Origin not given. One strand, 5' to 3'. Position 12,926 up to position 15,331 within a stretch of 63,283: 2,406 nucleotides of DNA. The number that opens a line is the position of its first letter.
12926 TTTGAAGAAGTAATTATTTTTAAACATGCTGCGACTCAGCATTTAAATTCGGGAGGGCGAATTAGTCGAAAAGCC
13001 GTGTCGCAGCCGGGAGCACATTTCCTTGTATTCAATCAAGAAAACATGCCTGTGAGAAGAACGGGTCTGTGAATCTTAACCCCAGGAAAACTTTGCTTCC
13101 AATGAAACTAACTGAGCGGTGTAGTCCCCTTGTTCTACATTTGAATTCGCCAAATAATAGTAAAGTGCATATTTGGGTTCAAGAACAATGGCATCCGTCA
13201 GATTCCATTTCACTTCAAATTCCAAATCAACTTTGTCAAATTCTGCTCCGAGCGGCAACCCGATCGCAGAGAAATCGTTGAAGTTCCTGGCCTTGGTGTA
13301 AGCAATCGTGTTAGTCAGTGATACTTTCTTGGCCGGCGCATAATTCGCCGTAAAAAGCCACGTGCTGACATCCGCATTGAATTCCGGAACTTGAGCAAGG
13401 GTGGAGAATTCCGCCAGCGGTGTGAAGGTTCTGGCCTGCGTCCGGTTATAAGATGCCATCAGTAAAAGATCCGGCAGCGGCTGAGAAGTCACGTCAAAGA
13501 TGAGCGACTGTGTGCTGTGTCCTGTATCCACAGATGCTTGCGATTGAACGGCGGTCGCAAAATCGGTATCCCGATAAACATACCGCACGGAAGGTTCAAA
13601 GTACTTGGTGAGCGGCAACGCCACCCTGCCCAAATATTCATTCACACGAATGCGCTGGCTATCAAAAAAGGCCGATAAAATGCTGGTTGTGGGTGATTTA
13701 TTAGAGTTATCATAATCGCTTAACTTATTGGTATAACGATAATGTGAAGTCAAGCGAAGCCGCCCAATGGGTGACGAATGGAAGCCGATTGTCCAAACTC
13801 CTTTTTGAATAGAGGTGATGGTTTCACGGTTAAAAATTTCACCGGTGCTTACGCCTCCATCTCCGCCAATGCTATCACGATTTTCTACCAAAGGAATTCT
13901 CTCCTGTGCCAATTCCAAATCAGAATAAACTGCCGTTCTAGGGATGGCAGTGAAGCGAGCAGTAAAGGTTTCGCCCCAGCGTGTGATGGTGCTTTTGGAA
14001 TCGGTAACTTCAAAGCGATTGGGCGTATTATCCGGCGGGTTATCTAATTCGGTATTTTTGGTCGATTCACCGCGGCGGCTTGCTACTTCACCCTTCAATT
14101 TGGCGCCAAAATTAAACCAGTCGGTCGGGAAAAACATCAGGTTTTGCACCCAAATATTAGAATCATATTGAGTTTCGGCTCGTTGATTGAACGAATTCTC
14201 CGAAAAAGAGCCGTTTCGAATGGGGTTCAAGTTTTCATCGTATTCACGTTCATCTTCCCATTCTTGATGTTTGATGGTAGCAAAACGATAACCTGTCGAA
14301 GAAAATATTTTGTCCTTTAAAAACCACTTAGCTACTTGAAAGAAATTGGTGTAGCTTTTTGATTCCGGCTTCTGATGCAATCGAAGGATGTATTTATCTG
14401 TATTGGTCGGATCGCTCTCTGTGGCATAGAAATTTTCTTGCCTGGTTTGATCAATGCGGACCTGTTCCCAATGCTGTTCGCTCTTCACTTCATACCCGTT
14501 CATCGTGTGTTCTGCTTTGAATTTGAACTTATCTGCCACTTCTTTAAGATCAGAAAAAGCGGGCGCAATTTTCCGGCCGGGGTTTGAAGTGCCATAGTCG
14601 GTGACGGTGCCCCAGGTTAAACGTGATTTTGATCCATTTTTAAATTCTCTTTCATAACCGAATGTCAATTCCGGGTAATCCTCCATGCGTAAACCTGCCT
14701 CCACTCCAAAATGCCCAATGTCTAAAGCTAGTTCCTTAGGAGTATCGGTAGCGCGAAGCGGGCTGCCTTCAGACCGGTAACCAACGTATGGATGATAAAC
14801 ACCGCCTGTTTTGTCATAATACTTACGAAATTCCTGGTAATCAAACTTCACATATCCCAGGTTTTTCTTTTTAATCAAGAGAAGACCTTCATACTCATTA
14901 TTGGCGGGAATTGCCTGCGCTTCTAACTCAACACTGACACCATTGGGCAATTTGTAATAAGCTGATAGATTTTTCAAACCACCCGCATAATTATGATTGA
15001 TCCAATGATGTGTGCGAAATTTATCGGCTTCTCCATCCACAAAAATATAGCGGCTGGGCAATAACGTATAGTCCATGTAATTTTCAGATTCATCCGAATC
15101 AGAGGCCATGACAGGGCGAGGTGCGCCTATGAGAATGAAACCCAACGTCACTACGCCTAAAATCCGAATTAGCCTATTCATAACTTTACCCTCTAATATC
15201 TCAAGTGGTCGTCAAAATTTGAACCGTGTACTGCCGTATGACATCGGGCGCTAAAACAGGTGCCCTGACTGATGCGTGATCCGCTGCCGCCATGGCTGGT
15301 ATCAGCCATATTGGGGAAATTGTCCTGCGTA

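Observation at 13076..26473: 13.4-kb co-directional multihaem cluster that could form a complete quinone-pool-to-outer-membrane electron conduit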

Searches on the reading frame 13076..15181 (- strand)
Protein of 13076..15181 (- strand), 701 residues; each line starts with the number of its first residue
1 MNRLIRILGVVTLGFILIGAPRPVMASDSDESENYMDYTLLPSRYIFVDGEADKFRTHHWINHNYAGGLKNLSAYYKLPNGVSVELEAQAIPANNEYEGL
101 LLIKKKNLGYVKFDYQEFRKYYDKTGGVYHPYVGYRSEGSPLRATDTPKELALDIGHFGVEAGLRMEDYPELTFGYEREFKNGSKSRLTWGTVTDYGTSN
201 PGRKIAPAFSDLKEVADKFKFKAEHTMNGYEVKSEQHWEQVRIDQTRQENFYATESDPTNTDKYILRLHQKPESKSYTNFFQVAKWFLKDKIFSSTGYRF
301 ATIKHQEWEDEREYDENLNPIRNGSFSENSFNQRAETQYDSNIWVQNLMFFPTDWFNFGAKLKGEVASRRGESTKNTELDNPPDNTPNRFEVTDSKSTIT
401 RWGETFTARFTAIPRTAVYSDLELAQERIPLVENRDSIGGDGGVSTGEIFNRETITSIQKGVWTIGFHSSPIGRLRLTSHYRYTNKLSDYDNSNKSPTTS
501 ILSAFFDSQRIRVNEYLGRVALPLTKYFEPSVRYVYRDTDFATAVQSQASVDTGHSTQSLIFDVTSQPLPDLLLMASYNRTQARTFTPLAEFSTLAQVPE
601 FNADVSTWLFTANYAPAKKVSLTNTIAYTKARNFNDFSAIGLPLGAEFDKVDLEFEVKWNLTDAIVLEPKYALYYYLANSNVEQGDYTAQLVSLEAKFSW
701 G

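Call 4: search_protein_families(library=pfam, proteins=[window:13076-15181:-], max_evalue=0.01)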
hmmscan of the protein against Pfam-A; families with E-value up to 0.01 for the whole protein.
window:13076-15181:- (701 aa): 0 families

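Call 5: search_protein_families(library=ncbifam, proteins=[window:13076-15181:-], max_evalue=0.01)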
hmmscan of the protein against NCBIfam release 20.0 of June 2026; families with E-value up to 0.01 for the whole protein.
window:13076-15181:- (701 aa): 0 families

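Call 26: search_solved_structures(query=window:13076-15181:-, max_evalue=10)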
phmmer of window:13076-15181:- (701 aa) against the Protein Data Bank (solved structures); distinct sequences matched with E-value up to 10: 4.
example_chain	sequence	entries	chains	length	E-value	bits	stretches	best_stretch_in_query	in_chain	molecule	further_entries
4bkg_A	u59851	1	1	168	0.22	12.7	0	119-154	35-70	SMALL UBIQUITIN-RELATED MODIFIER 2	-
8xyl_A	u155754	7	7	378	4.5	8.4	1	243-341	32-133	MT-a70 family protein | mRNA m(6)A methyltransferase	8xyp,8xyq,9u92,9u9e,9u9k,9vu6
8xyx_A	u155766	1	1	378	4.5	8.4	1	243-341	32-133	MT-a70 family protein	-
7yi8_B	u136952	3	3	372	9.1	7.4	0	243-341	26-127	MT-a70 family protein | mRNA m(6)A methyltransferase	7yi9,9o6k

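Call 27: find_homologous_proteins(query=window:13076-15181:-, max_evalue=0.001)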
Query window:13076-15181:- (701 aa): 48 proteins with E <= 0.001 among 7873 candidates.
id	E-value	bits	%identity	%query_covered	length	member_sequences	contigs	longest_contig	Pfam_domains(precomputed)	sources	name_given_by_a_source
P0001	0.0e+0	1522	100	94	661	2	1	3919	-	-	-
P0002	7.3e-296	1001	61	99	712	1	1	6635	-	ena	-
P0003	2.4e-238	811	52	97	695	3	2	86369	-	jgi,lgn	-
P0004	2.5e-229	781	52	100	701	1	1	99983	-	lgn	-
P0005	1.1e-227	775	50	99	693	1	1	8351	-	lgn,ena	-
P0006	8.6e-162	558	43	93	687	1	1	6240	-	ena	-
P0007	1.2e-159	551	40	99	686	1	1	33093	-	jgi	jgi:hypothetical protein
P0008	1.4e-158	547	41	99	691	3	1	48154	-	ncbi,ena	-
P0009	7.8e-157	541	39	99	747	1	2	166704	-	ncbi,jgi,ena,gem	-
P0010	2.1e-156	540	41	99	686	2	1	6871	-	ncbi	-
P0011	5.3e-155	535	40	99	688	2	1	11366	-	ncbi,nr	ncbi:MAG: hypothetical protein HYY91_05275 [Candidatus Omnitrophica bacterium]|nr:hypothetical prote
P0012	9.7e-155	534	39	99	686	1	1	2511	-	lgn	-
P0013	3.2e-153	529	40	99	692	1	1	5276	-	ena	-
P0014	5.5e-152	525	40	99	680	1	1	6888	-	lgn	-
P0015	5.4e-151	522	40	99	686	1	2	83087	-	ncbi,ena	-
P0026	5.0e-143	496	39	94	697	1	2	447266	-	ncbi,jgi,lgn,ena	-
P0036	5.4e-135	469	36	100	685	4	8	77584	-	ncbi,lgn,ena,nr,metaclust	ncbi:MAG: hypothetical protein A3C35_05380 [Omnitrophica bacterium RIFCSPHIGHO2_02_FULL_46_11]|nr:MA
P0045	5.0e-111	390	34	94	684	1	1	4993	PF11854.15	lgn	-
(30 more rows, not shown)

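Call 29: search_solved_structures(query=A1, max_evalue=10, show_alignments=1)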
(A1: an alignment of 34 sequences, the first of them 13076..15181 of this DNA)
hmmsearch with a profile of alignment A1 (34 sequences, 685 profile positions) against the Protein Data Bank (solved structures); distinct sequences matched with E-value up to 10: 2.
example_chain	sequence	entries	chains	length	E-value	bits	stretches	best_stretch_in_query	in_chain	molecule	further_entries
2kz9_A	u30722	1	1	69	0.18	13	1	206-238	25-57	V-type proton ATPase subunit E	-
3j9t_K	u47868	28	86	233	0.34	12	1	207-255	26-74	V-type proton ATPase subunit E | V-ATPase subunit E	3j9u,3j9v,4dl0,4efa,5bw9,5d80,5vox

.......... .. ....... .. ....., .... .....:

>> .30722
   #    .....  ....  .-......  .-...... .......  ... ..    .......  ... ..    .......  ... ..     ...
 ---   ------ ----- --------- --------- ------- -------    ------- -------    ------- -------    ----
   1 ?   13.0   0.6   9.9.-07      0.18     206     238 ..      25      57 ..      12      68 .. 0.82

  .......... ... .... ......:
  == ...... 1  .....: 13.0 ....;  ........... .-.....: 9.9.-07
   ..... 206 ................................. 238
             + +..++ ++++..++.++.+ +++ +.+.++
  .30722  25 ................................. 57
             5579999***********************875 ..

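Call 31: search_protein_families(library=pfam, alignment_id=A1, max_evalue=1)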
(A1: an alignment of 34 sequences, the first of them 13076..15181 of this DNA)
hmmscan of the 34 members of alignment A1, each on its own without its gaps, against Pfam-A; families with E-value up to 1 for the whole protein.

A. member 1, window:13076-15181:- (701 aa): 1 family
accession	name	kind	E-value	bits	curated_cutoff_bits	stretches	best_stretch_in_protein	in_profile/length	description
PF08373.16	RAP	-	0.063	13.7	24.2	1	275-318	14-52/58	RAP domain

B. families by the number of members that match (of 34 scanned): 12 families
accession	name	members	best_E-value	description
PF13505.12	OMP_b-brl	3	0.0042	Outer membrane protein beta-barrel domain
PF10677.15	DUF2490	2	0.016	Protein of unknown function (DUF2490)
PF11854.14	MtrB_PioB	1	3.5e-07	Putative outer membrane beta-barrel porin, MtrB/PioB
PF10082.15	BBP2_2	1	0.0019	Putative beta-barrel porin 2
PF02530.20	Porin_2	1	0.01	Porin subfamily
PF08343.15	RNR_N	1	0.037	Ribonucleotide reductase N-terminal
PF08373.16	RAP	1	0.063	RAP domain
PF17698.6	DUF5544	1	0.072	Family of unknown function (DUF5544)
PF14879.11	DUF4489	1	0.09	Domain of unknown function (DUF4489)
PF00909.26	Ammonium_transp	1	0.18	Ammonium Transporter Family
PF07326.16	RCS1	1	0.21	Regulator of chromosome segregation 1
PF22863.1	TraI_middle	1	0.22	TraI-like middle domain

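Call 35: predict_structure(alignment_id=A1)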
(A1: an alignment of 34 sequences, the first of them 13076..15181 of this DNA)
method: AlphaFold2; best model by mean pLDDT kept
length: 701 residues; sequences in the alignment: 34
mean_pLDDT: 86.6   pTM: 0.77
mean pLDDT of the five models: 86.6, 84.7, 83.5, 83.0, 81.7
residues with pLDDT >= 90: 433; 70-90: 165; 50-70: 79; < 50: 24
segments of 3 or more residues with pLDDT < 50: 1-4, 17-31
pLDDT, mean of each block of 10 residues (from residue 1): 50 47 36 82 94 92 91 92 95 93 94 96 80 66 80 96 91 97 87 61 77 97 93 97 94 68 84 97 94 97 96 84 66 94 97 96 97 88 80 94 97 95 96 86 77 91 97 94 96 64 71 97 93 97 81 93 96 97 80 58 93 95 97 72 78 96 93 94 89 93 62
secondary structure, 60 per line:
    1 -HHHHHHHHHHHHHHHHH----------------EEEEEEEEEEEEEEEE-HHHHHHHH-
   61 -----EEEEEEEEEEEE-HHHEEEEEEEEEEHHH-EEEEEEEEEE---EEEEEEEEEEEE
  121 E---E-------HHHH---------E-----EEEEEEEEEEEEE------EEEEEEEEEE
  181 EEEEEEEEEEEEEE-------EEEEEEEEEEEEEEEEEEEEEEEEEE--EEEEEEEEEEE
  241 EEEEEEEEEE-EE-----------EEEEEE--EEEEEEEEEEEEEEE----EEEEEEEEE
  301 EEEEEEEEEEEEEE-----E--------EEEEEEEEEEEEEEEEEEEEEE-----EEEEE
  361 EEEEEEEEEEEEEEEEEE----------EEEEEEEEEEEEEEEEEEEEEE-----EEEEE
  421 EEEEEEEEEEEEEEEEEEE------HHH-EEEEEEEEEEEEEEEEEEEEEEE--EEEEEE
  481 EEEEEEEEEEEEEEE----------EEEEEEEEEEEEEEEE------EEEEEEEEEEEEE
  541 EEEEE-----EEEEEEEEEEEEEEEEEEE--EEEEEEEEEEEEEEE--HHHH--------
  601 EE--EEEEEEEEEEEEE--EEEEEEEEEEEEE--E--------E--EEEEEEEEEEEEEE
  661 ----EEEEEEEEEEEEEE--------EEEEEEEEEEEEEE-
elements in order (helices of 4 or more, strands of 3 or more residues): H2-18 E35-50 H52-59 E66-77 E82-91 E96-105 E109-121 H133-136 E152-164 E171-194 E202-227 E230-250 E265-270 E273-287 E292-314 E329-350 E356-378 E389-410 E416-439 E450-472 E475-495 E506-521 E528-545 E551-569 E572-586 H589-592 E605-617 E620-632 E647-660 E665-678 E687-700

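Call 38: fold_search(model_id=the predicted structure, library=pdb)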
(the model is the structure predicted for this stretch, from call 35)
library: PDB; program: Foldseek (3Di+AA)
matches with E <= 10: 739; with E <= 0.001: 205
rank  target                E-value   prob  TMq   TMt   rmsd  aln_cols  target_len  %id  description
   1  6r2q_B                2.5e-11  1.00  0.63  0.67   7.8       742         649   12  Structure of the Mtr complex (released 2020-04-22)
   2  4epa                  1.3e-08  1.00  0.39  0.42  11.8       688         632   11  The crystal structure of the ferric yersiniabactin uptake receptor FyuA from Yersinia pestis (released 2012-06-20)
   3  6h7v_A                5.7e-08  1.00  0.37  0.38  13.6       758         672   10  Crystal structure of BauA, the Ferric preacinetobactin receptor from Acinetobacter baumannii (released 2018-10-10)
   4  5odw_A                1.4e-07  1.00  0.43  0.40  13.5       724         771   10  Structure of the FpvAI-pyocin S2 complex (released 2017-11-08)
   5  8s34_A                1.4e-07  1.00  0.39  0.40   9.7       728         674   10  Ferric-mycobactin receptor (FemA) in complex with aeruginic acid (released 2025-02-26)
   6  9ex3_A                1.4e-07  1.00  0.33  0.34  14.8       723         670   11  Ferric-mycobactin receptor (FemA) in complex with dihydroaeruginoic acid (released 2025-02-26)
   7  6h7f_A                1.7e-07  1.00  0.38  0.40  14.1       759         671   10  Crystal structure of BauA, the Ferric preacinetobactin receptor from Acinetobacter baumannii in complex with Fe3+-Prea (released 2018-10-10)
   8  5odw_B                1.8e-07  1.00  0.42  0.41  13.5       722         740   10  Structure of the FpvAI-pyocin S2 complex (released 2017-11-08)
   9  9a3c_MODEL_1_A        2.0e-07  1.00  0.42  0.40  13.7       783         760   10  Model of E. coli Fiu by in-cell photo-crosslinking MS and deep learning (released 2023-02-24)
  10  9nhq_A                2.1e-07  1.00  0.32  0.27  28.1       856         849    9  The cryo-EM structure of NmTbpA and NmTbpB in a complex (released 2026-03-04)
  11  2iah_A                2.2e-07  1.00  0.42  0.40  13.5       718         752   11  Crystal structure of the ferripyoverdine receptor of the outer membrane of Pseudomonas aeruginosa bound to ferripyover (released 2007-09-11)
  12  6ofr                  2.2e-07  1.00  0.40  0.37  13.8       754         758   11  The crystal structure of the outer membrane transporter YddB from Escherichia coli (released 2019-10-02)
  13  3ddr_A                2.2e-07  1.00  0.42  0.40  11.3       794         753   11  Structure of the Serratia marcescens hemophore receptor HasR-Ile671Gly mutant in complex with its hemophore HasA and h (released 2009-01-20)
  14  6h7v_B                2.2e-07  1.00  0.37  0.38  14.6       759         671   10  Crystal structure of BauA, the Ferric preacinetobactin receptor from Acinetobacter baumannii (released 2018-10-10)
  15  5fok_A                2.3e-07  1.00  0.43  0.45  10.9       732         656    8  Crystal structure of the siderophore receptor PiuA from Pseudomonas aeruginosa (released 2016-05-11)
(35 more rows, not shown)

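Call 70: find_encoding_contigs(protein=P0003, flank=10000, max_places=1)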
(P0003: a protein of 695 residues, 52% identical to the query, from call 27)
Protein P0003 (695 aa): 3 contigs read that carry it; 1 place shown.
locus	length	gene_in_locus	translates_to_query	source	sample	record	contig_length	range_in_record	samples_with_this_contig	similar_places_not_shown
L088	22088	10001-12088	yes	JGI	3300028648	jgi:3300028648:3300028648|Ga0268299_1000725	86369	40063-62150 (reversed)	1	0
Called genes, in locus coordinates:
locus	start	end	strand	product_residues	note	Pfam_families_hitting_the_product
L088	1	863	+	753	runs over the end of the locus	PF00330:Aconitase, PF00694:Aconitase_C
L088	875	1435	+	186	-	PF13279:4HBT_2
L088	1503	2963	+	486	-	PF01875:Memo, PF01871:AMMECR1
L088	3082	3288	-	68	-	PF00313:CSD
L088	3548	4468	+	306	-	PF03279:Lip_A_acyltrans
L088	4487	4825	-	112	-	-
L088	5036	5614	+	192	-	PF22113:Mtrc-MtrF_II-IV_dom (faint), PF02335:Cytochrom_C552 (faint), PF14522:Cytochrome_C7 (faint), PF14537:Cytochrom_c3_2 (faint), PF13435:Cytochrome_C554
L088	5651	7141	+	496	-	PF03264:Cytochrom_NNT, PF14522:Cytochrome_C7 (faint), PF14537:Cytochrom_c3_2 (weak)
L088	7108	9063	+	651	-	PF02085:Cytochrom_CIII (faint), PF09699:Paired_CXXCH_1 (weak), PF14522:Cytochrome_C7 (faint), PF14537:Cytochrom_c3_2 (faint), PF22113:Mtrc-MtrF_II-IV_dom (weak), PF01292:Ni_hydr_CYTB, PF14358:DUF4405 (weak)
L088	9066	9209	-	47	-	-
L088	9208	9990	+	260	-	PF14522:Cytochrome_C7 (faint), PF22113:Mtrc-MtrF_II-IV_dom (faint), PF22678:Cytochrom_c_NrfB-like (faint), PF09699:Paired_CXXCH_1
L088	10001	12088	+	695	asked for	-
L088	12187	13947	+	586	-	PF05140:ResB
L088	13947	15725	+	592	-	PF01578:Cytochrom_C_asm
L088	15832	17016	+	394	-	PF00487:FA_desaturase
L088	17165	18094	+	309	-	PF00056:Ldh_1_N, PF02866:Ldh_1_C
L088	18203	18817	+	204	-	PF01127:Sdh_cyt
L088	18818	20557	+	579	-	PF00890:FAD_binding_2, PF02910:Succ_DH_flav_C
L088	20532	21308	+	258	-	PF13085:Fer2_3, PF12838:Fer4_7 (faint), PF13187:Fer4_9 (faint), PF13183:Fer4_8, PF13237:Fer4_10 (weak), PF13534:Fer4_17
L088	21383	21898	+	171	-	PF00132:Hexapep, PF25087:GMPPB_C (faint), PF25084:LbH_EIF2B (weak), PF00132:Hexapep (weak)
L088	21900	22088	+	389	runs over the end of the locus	PF08442:ATP-grasp_2, PF13549:ATP-grasp_5 (weak), PF24948:Citrate_synth_N, PF00549:Ligase_CoA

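Call 71: find_encoding_contigs(protein=P0009, flank=10000, max_places=1)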
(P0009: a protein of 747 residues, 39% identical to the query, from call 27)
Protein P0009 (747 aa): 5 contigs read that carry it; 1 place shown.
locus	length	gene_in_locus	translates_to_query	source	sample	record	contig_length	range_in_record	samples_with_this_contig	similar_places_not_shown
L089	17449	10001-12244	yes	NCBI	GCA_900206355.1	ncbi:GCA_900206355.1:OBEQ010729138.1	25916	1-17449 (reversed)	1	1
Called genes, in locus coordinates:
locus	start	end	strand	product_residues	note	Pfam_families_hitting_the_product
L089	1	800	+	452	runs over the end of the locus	PF00072:Response_reg, PF00158:Sigma54_activat, PF01078:Mg_chelatase (faint), PF14532:Sigma54_activ_2, PF07728:AAA_5, PF25601:AAA_lid_14, PF02954:HTH_8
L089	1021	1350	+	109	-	-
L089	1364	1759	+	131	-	PF00072:Response_reg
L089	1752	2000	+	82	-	-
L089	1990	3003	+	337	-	PF00990:GGDEF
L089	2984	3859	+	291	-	PF01545:Cation_efflux, PF16916:ZT_dimer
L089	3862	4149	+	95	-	-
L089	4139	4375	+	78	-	-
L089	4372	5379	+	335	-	PF07731:Cu-oxidase_2 (faint), PF07732:Cu-oxidase_3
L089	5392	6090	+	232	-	PF13620:CarboxypepD_reg (weak)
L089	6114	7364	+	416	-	PF11329:DUF3131, PF10091:Glycoamylase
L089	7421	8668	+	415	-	PF05940:NnrS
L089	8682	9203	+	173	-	PF27139:Aq_1264_TM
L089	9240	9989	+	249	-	PF14522:Cytochrome_C7 (faint), PF22113:Mtrc-MtrF_II-IV_dom (faint), PF22678:Cytochrom_c_NrfB-like (faint), PF09699:Paired_CXXCH_1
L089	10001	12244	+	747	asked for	-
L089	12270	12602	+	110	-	-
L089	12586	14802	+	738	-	PF02629:CoA_binding, PF13380:CoA_binding_2, PF13607:Succ_CoA_lig, PF19045:Ligase_CoA_2, PF13549:ATP-grasp_5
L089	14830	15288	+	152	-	-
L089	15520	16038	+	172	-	PF00582:Usp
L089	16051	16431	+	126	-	PF00072:Response_reg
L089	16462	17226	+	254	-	PF13189:Cytidylate_kin2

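Call 72: find_encoding_contigs(protein=P0026, flank=10000, max_places=1)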
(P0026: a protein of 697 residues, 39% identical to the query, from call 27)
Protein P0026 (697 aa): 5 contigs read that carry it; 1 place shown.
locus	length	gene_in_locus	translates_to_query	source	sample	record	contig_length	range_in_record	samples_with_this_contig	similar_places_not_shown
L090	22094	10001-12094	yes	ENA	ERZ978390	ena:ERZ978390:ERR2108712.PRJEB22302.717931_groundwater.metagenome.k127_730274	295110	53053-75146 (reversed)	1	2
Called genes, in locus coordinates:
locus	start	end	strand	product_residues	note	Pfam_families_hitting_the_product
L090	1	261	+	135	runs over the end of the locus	PF04892:VanZ-LLP1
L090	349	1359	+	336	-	PF01210:NAD_Gly3P_dh_N, PF03807:F420_oxidored (weak), PF07479:NAD_Gly3P_dh_C, PF20618:GPD_NAD_C_bact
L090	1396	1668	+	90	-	PF00216:Bac_DNA_binding, PF18291:HU-HIG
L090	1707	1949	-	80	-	-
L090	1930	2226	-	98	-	-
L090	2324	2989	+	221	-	PF00027:cNMP_binding, PF13545:HTH_Crp_2, PF00325:Crp (weak), PF12840:HTH_20 (faint)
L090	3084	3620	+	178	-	PF01814:Hemerythrin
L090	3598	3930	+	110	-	-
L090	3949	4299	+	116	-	-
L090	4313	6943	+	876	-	PF00690:Cation_ATPase_N, PF00122:E1-E2_ATPase, PF00702:Hydrolase, PF13246:Cation_ATPase, PF08282:Hydrolase_3 (faint), PF00689:Cation_ATPase_C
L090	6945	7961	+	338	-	PF07731:Cu-oxidase_2 (faint), PF07732:Cu-oxidase_3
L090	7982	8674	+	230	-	PF14686:fn3_3 (weak), PF13620:CarboxypepD_reg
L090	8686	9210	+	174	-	PF27139:Aq_1264_TM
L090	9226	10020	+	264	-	PF14522:Cytochrome_C7 (faint), PF22113:Mtrc-MtrF_II-IV_dom (faint), PF22678:Cytochrom_c_NrfB-like (faint), PF14537:Cytochrom_c3_2 (faint), PF09699:Paired_CXXCH_1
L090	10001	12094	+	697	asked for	-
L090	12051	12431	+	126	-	-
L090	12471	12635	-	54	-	-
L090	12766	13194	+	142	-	PF09969:DUF2203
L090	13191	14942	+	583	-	PF01558:POR, PF01855:POR_N, PF17147:PFOR_II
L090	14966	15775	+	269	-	PF02775:TPP_enzyme_C, PF12367:PFO_beta_C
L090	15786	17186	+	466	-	PF00206:Lyase_1, PF10415:FumaraseC_C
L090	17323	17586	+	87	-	PF04014:MazE_antitoxin, PF15937:PrlF_antitoxin (weak)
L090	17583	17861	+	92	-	-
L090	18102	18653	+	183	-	PF10543:ORF6N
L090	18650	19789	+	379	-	PF20582:UPF0758_N (faint), PF17761:DUF1016_N, PF00565:SNase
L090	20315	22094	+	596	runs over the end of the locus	PF09491:RE_AlwI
